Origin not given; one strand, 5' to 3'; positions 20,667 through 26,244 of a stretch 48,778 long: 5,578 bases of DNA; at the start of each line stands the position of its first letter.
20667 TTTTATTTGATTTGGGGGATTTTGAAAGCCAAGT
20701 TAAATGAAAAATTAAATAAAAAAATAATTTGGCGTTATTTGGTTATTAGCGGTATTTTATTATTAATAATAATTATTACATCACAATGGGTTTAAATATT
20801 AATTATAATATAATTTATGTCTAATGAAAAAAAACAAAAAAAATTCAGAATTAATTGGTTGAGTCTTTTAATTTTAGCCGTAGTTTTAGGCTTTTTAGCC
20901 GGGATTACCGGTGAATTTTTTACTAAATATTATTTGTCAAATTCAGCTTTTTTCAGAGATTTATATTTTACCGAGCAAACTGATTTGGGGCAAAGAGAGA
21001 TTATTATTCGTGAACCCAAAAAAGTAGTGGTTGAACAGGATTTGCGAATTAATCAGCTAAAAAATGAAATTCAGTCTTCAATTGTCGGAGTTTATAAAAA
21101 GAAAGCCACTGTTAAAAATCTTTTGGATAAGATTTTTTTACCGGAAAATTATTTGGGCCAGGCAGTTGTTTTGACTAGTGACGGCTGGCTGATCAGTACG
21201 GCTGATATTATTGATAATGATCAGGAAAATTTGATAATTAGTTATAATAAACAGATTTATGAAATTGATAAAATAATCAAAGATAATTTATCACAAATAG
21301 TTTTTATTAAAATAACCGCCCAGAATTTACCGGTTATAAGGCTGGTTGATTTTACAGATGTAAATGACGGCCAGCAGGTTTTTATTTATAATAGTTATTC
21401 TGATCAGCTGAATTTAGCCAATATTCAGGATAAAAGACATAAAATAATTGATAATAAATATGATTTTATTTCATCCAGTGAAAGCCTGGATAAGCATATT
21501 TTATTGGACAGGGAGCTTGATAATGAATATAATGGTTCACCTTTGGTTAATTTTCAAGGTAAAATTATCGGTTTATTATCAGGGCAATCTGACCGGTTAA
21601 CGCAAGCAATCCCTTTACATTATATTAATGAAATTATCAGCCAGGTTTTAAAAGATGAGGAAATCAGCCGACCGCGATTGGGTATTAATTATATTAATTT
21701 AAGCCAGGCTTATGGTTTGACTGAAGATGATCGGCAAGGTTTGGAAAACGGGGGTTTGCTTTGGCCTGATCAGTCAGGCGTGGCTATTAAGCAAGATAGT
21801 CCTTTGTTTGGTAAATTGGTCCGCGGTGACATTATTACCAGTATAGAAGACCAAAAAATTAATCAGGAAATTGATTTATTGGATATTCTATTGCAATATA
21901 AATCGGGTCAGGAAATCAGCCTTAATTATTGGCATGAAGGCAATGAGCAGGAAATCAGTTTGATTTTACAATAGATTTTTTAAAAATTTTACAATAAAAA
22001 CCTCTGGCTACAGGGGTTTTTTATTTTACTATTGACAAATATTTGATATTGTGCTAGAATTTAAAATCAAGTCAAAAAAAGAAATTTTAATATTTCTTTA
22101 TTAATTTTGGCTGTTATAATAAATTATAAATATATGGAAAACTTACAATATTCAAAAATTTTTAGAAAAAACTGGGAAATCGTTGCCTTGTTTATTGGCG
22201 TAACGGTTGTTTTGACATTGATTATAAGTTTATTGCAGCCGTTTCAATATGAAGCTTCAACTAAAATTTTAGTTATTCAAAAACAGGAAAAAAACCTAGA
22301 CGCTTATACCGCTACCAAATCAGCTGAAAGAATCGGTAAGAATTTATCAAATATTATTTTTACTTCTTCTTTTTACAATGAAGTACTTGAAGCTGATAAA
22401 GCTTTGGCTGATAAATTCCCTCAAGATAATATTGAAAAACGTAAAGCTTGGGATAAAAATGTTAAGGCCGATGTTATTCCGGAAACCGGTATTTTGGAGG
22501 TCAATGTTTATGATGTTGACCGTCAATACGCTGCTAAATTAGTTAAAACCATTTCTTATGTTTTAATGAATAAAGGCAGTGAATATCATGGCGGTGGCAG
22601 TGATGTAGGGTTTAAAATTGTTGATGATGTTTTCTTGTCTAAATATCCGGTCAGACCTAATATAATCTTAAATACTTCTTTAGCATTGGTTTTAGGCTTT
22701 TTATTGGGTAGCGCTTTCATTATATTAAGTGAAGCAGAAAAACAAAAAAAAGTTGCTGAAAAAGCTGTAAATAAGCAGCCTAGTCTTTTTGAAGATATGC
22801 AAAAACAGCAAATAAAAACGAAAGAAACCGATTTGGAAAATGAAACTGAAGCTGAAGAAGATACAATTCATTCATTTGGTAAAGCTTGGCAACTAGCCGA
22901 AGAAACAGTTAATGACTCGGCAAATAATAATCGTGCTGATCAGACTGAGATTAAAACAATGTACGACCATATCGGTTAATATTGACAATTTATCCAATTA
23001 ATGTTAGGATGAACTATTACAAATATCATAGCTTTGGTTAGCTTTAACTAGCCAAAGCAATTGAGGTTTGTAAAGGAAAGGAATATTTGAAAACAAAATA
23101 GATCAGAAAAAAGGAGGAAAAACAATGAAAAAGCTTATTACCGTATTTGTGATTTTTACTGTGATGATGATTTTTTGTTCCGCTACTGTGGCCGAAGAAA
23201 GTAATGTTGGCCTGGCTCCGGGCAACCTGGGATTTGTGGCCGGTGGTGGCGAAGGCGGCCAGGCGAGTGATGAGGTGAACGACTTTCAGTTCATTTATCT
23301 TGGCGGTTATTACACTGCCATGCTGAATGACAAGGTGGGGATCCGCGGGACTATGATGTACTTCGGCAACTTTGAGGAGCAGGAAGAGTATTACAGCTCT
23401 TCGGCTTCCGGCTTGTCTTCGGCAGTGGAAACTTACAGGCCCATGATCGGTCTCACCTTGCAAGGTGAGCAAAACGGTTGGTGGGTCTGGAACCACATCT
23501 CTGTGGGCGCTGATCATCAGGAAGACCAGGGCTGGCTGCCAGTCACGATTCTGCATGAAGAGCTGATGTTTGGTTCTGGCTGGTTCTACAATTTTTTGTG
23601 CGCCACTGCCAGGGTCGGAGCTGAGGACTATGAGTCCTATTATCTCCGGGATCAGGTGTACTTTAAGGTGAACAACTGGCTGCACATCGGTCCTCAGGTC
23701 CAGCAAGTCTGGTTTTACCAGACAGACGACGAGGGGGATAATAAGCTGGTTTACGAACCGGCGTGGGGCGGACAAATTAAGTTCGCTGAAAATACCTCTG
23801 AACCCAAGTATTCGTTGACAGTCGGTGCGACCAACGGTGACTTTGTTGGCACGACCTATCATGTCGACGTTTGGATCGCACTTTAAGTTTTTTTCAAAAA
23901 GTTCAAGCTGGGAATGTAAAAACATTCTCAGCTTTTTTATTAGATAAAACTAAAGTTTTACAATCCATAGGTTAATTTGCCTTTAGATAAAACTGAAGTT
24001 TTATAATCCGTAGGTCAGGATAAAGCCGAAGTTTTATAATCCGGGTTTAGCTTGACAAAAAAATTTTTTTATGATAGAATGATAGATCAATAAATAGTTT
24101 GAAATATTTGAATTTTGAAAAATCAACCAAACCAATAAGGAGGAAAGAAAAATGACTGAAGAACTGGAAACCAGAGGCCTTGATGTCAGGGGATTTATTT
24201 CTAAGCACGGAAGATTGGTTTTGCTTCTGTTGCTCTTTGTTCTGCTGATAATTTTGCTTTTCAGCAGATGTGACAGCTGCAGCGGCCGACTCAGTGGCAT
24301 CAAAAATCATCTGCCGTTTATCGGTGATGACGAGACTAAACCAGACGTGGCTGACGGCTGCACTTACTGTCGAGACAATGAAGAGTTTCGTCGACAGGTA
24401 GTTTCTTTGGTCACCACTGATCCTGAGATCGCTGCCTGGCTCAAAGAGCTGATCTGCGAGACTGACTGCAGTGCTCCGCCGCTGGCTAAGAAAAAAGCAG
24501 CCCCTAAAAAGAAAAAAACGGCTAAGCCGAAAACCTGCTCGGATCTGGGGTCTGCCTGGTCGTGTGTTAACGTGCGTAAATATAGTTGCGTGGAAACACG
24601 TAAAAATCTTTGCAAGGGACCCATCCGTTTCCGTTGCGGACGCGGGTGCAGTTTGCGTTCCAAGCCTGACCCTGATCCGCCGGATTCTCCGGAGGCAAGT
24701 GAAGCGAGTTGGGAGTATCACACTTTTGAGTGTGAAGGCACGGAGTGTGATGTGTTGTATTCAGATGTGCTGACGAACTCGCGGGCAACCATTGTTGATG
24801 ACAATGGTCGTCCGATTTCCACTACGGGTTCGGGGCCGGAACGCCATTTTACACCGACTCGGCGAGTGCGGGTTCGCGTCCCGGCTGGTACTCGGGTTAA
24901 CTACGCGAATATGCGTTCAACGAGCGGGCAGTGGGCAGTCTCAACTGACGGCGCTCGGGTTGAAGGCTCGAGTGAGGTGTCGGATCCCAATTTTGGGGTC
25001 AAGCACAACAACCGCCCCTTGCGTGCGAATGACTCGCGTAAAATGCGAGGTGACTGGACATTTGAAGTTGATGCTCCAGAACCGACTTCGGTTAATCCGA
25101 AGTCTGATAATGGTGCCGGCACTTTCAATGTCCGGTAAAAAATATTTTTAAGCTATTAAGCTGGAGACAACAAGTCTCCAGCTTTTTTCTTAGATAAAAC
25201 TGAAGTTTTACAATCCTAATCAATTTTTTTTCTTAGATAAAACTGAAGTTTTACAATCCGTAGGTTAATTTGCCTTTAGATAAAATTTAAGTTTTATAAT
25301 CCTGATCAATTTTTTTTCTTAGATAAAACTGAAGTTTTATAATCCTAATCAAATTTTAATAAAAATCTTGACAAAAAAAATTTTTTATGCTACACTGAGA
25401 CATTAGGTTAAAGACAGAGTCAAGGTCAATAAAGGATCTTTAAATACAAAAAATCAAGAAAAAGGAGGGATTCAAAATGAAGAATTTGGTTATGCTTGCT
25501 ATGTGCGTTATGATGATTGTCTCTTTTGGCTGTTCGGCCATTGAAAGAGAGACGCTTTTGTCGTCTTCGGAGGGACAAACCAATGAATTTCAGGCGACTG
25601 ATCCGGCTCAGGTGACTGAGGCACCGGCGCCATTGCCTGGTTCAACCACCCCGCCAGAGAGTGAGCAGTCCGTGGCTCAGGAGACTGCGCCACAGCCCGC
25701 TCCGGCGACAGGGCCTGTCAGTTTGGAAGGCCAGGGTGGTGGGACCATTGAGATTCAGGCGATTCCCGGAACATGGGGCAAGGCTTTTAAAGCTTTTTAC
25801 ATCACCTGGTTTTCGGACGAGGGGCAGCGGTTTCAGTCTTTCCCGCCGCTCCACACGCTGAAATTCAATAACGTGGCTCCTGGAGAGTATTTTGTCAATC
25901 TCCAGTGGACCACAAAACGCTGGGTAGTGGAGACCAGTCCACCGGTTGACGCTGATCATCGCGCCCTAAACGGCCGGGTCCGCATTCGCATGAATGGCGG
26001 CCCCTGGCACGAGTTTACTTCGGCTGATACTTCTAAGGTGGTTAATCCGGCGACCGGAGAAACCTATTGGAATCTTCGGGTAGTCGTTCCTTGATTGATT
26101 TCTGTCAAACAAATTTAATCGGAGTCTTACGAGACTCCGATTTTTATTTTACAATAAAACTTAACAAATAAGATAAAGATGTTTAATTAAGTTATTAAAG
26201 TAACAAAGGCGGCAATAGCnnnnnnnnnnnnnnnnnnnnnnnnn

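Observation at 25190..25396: Phased array of a 27-bp palindrome-containing unit upstream of an island promoter (operator-like or iteron-like)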

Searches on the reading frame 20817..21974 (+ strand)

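Call 34: search_protein_families(library=pfam, proteins=[window:20817-21974:+], max_evalue=0.001)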
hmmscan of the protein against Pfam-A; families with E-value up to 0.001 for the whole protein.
window:20817-21974:+ (385 aa): 2 families
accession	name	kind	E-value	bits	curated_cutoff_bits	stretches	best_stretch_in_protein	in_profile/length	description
PF13180.12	PDZ_2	-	1.7e-08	35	27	1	297-383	12-79/80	PDZ domain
PF13365.12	Trypsin_2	-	2.3e-05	25.6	27.6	1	114-253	1-144/144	Trypsin-like peptidase domain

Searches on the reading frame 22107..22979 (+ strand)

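Call 10: search_protein_families(library=pfam, proteins=[window:22107-22979:+], max_evalue=0.01)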
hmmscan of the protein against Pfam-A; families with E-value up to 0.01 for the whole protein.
window:22107-22979:+ (290 aa): 2 families
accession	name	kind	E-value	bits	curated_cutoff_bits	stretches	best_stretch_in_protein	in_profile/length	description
PF02706.20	Wzz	-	2.2e-05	25.1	25.5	1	17-75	10-63/91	Chain length determinant protein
PF13807.11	GNVR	-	0.0013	19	27.7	1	170-207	42-79/82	G-rich domain on putative tyrosine kinase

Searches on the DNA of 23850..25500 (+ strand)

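Call 36: search_dna_similar(query=window:25150-25400:+, collection=plasmids, mode=distant, max_evalue=0.01)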
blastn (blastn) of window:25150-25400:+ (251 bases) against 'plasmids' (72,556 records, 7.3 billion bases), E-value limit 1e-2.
No match.
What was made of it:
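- On sopC-type partition centromere: Call 36 finds no match to any PLSDB plasmid.
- Closest known: F-plasmid centromere sopC. Different: There is no sequence similarity (call 36).
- There is no sequence similarity to any plasmid (call 36).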

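Call 37: search_dna_similar(query=window:25150-25400:+, collection=phages, mode=distant, max_evalue=0.01)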
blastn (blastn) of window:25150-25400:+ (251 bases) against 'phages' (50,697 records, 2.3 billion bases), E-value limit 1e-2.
No match.
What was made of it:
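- On Iterons of a replication origin: There is no plasmid or phage similarity (calls 36, 37).
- Tried and rejected: blastn of the array against PLSDB plasmids and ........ phages (calls 36, 37): no match.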

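Call 59: search_rna_families(source=window, start=23850, end=25500, threshold=evalue, max_evalue=1)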
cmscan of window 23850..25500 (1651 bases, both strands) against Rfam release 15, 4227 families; matches with E-value up to 1: 1.
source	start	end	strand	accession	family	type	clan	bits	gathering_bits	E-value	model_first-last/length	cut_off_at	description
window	25053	25201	+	RF01447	S_pombe_snR98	Gene; snRNA; snoRNA; HACA-box;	-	22.8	40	0.012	1-212/212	no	small nucleolar RNA snR98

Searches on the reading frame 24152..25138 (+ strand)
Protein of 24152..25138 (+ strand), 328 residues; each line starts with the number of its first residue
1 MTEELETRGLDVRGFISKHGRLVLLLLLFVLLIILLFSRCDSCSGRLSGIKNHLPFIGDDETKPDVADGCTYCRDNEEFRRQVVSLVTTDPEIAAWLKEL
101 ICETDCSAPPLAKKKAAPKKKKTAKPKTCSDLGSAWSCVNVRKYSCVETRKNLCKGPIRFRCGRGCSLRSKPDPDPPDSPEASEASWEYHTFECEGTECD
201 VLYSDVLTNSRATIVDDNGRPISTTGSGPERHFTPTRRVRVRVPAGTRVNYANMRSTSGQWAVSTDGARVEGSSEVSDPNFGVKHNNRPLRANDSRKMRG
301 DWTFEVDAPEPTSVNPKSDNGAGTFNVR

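Call 10: search_protein_families(library=pfam, proteins=[window:24152-25138:+], max_evalue=0.01)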
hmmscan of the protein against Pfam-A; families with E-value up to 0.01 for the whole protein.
window:24152-25138:+ (328 aa): 0 families

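Call 19: find_encoding_contigs(protein=window:24152-25138:+, flank=10000, max_places=10)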
Protein window:24152-25138:+ (328 aa): no gene with exactly this product is on record in the collection.

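Call 44: find_homologous_proteins(query=window:24152-25138:+, max_evalue=0.001)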
Query window:24152-25138:+ (328 aa): 3 proteins with E <= 0.001 among 1864 candidates.
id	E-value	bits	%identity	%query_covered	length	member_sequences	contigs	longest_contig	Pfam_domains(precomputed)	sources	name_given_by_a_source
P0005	8.4e-225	763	100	100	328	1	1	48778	-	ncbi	-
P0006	2.7e-151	521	70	99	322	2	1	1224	-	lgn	-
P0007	2.1e-112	393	59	95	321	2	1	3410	-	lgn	-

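Call 45: find_encoding_contigs(protein=P0007, flank=10000, max_places=4)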
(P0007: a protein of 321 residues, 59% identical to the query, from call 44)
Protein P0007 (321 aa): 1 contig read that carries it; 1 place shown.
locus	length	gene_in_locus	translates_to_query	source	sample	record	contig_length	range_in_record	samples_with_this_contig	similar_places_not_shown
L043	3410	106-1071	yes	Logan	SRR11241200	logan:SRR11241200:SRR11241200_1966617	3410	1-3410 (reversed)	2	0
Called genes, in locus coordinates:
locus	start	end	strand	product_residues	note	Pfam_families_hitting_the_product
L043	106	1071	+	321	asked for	-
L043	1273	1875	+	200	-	-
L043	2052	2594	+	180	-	-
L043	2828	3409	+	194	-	?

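Call 46: find_encoding_contigs(protein=P0006, flank=10000, max_places=4)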
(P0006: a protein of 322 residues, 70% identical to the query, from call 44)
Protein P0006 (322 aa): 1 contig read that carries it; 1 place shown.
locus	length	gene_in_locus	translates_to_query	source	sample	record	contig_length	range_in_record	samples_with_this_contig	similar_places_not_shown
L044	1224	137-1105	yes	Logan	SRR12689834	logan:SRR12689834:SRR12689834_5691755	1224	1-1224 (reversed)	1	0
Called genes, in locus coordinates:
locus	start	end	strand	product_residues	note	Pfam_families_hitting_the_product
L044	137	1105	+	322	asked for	-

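Call 76: search_protein_families(library=ncbifam, proteins=[window:24152-25138:+], max_evalue=0.01)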
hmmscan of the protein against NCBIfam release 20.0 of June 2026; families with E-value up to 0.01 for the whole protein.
window:24152-25138:+ (328 aa): 0 families

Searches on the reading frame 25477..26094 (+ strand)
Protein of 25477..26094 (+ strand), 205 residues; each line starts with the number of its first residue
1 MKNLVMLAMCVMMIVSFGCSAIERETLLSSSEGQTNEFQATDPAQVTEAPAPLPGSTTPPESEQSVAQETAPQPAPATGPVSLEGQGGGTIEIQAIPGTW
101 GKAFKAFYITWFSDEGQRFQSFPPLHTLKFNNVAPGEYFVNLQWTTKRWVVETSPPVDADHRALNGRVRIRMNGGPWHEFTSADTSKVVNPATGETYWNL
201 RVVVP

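Call 10: search_protein_families(library=pfam, proteins=[window:25477-26094:+], max_evalue=0.01)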
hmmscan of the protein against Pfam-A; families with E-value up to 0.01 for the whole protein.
window:25477-26094:+ (205 aa): 0 families

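Call 18: find_encoding_contigs(protein=window:25477-26094:+, flank=10000, max_places=10)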
Protein window:25477-26094:+ (205 aa): no gene with exactly this product is on record in the collection.

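Call 38: find_homologous_proteins(query=window:25477-26094:+, max_evalue=0.001)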
Query window:25477-26094:+ (205 aa): 4 proteins with E <= 0.001 among 214 candidates.
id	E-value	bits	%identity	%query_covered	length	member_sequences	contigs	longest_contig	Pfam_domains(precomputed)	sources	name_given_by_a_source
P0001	8.0e-136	468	100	100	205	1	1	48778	-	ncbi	-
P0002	2.3e-105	369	78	100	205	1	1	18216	-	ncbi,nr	ncbi:MAG: hypothetical protein GF365_00315 [Candidatus Buchananbacteria bacterium]|nr:hypothetical p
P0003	5.1e-95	335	75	100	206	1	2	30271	-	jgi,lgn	jgi:hypothetical protein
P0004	9.1e-82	292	68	100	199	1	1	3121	-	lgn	-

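Call 39: find_encoding_contigs(protein=P0002, flank=10000, max_places=4)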
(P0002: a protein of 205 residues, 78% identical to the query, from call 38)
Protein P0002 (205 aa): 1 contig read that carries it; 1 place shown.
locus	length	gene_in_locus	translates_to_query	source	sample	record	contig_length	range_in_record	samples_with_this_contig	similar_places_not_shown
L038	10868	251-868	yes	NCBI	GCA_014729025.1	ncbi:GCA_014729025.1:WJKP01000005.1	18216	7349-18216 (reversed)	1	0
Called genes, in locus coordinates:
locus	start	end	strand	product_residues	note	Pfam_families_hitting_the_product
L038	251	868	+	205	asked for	-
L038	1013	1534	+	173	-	-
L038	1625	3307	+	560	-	PF14885:GHL15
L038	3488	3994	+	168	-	-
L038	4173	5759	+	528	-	-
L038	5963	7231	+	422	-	-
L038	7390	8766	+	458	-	PF04932:Wzy_C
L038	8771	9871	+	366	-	PF13477:Glyco_trans_4_2, PF13439:Glyco_transf_4, PF13579:Glyco_trans_4_4 (weak), PF20706:GT4-conflict, PF00534:Glycos_transf_1, PF13692:Glyco_trans_1_4, PF13524:Glyco_trans_1_2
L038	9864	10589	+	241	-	PF03141:Methyltransf_29 (weak), PF13489:Methyltransf_23, PF01209:Ubie_methyltran (weak), PF13847:Methyltransf_31, PF08241:Methyltransf_11, PF08242:Methyltransf_12, PF13649:Methyltransf_25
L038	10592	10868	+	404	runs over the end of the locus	PF13439:Glyco_transf_4, PF13477:Glyco_trans_4_2 (faint), PF13579:Glyco_trans_4_4, PF00534:Glycos_transf_1, PF13692:Glyco_trans_1_4, PF13524:Glyco_trans_1_2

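Call 40: find_encoding_contigs(protein=P0003, flank=10000, max_places=4)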
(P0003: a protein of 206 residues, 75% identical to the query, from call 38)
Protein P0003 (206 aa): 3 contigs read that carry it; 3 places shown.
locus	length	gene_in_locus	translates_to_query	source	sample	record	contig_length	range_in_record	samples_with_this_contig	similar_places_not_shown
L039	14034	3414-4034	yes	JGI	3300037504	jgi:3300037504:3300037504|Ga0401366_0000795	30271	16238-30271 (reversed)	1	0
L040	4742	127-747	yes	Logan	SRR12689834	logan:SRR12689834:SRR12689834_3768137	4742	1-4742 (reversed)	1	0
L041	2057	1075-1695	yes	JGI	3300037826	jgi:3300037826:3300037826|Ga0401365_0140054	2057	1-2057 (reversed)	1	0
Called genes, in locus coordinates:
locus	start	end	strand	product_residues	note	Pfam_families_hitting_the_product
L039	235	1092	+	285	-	PF02706:Wzz (weak)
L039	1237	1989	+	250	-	-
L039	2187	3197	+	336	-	-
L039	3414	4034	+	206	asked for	-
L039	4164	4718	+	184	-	-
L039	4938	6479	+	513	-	PF14885:GHL15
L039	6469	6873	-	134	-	-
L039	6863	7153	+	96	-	-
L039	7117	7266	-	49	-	-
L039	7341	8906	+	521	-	-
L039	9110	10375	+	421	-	-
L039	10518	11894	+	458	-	PF04932:Wzy_C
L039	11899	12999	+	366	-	PF13477:Glyco_trans_4_2, PF13439:Glyco_transf_4, PF13579:Glyco_trans_4_4, PF20706:GT4-conflict, PF00534:Glycos_transf_1, PF13692:Glyco_trans_1_4, PF13524:Glyco_trans_1_2 (weak)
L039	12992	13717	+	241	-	PF01209:Ubie_methyltran, PF03141:Methyltransf_29, PF13489:Methyltransf_23, PF02353:CMAS (weak), PF13847:Methyltransf_31, PF08241:Methyltransf_11, PF08242:Methyltransf_12, PF13649:Methyltransf_25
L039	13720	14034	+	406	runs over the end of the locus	PF13439:Glyco_transf_4, PF13477:Glyco_trans_4_2 (weak), PF13579:Glyco_trans_4_4, PF00534:Glycos_transf_1, PF13692:Glyco_trans_1_4, PF13524:Glyco_trans_1_2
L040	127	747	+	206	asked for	-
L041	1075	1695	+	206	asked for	-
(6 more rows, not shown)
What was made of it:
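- Tried and rejected: Recent foreign island: rejected, because the 43-49% GC block is syntenic in L038 and L039 (calls 39, 40).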

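Call 41: find_encoding_contigs(protein=P0004, flank=10000, max_places=4)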
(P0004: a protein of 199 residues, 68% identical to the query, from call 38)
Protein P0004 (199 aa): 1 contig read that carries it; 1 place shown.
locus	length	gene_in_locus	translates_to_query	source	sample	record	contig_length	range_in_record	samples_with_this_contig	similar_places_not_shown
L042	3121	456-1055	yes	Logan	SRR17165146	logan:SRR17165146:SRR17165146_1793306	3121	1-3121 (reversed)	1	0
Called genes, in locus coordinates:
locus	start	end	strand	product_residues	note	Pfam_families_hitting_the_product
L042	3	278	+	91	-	?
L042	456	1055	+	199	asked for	-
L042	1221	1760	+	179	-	-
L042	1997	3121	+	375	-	?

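Call 47: find_encoding_contigs(protein=P0001, flank=1000, max_places=3)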
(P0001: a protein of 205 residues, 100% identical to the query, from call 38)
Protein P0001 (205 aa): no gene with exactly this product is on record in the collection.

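Call 67: list_cluster_members(proteins=[P0001, P0005, P0012, P0003])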
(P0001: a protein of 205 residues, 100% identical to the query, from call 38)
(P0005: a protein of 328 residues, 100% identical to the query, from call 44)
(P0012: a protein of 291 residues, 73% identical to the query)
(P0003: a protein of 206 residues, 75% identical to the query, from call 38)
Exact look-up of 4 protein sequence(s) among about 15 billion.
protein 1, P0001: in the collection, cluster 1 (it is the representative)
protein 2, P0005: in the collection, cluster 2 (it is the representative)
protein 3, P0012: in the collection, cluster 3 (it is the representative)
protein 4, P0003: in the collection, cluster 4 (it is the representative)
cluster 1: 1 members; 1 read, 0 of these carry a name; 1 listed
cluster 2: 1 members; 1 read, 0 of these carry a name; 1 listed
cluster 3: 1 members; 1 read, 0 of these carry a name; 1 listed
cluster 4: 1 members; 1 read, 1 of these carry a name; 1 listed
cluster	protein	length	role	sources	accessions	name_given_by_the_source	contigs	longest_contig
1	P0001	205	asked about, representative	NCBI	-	-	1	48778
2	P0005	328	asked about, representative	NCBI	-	-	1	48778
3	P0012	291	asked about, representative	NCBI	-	-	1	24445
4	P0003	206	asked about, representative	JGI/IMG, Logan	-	hypothetical protein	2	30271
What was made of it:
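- Tried and rejected: The rest of the source genome could therefore not be fetched, and the cluster look-up gave no accession (call 67).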

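Call 76: search_protein_families(library=ncbifam, proteins=[window:25477-26094:+], max_evalue=0.01)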
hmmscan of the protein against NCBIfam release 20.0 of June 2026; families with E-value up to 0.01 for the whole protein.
window:25477-26094:+ (205 aa): 0 families
